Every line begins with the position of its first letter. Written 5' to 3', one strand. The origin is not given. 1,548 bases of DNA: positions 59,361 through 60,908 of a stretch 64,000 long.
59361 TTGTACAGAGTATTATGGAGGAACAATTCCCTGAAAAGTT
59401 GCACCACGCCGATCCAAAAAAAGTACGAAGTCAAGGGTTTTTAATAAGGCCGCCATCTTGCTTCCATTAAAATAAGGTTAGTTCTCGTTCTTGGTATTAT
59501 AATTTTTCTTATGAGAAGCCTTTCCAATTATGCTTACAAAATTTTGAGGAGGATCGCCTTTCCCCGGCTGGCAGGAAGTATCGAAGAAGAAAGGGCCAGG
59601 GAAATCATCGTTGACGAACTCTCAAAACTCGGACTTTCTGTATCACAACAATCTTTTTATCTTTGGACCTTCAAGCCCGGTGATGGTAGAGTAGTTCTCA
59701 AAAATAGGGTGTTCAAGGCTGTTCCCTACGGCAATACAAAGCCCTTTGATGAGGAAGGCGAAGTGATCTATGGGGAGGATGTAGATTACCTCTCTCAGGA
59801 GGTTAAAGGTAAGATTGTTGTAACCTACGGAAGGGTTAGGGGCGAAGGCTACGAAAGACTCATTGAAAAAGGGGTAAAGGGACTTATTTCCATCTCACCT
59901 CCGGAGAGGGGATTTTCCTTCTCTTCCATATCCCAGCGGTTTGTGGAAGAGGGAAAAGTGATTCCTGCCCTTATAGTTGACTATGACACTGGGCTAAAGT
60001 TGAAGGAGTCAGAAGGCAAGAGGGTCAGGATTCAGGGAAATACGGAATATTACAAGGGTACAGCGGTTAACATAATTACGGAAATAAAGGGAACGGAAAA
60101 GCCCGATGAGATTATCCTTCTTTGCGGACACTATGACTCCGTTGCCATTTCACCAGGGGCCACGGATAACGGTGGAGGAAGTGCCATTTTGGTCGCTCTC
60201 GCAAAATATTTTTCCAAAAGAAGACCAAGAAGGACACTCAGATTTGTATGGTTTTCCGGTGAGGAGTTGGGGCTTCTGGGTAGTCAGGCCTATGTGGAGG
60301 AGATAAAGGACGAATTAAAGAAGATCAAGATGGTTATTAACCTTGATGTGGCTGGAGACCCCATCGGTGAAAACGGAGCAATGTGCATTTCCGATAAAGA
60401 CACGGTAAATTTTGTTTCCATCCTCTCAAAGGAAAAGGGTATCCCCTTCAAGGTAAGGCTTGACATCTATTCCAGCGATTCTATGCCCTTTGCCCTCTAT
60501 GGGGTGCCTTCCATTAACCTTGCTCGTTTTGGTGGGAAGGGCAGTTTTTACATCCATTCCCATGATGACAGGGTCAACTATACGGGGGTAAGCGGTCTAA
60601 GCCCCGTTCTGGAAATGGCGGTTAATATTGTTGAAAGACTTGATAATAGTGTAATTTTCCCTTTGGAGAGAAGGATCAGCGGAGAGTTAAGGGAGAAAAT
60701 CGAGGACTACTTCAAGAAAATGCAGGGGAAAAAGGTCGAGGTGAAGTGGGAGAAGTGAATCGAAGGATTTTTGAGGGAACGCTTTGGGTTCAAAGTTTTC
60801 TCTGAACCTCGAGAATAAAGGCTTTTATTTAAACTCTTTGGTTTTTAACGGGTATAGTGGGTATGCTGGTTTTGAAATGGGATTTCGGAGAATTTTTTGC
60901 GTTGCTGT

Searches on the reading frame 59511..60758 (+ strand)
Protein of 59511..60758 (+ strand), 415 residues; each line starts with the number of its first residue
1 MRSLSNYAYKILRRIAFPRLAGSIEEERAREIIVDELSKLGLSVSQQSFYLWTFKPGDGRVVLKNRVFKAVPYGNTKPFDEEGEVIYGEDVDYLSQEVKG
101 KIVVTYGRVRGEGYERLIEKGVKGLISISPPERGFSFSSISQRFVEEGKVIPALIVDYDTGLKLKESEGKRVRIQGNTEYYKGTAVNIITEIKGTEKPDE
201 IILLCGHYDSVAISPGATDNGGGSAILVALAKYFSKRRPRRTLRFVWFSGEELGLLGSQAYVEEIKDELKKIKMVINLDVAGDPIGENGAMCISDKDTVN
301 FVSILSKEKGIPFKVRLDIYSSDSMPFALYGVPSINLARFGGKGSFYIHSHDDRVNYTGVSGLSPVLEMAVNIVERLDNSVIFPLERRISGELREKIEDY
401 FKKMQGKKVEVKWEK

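Call 65: search_protein_families(library=pfam, proteins=[window:59511-60758:+], max_evalue=0.0001)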
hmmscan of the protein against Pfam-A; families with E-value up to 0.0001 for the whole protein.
window:59511-60758:+ (415 aa): 3 families
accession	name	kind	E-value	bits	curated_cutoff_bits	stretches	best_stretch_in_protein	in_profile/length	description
PF04389.22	Peptidase_M28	-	3.9e-36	125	21.3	1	187-363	1-182/193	Peptidase family M28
PF01546.33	Peptidase_M20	-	4.1e-07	30.6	24.6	1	213-354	29-113/206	Peptidase family M20/M25/M40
PF16254.10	DUF4910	-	2e-05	24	26.6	1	216-378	82-245/247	Domain of unknown function (DUF4910)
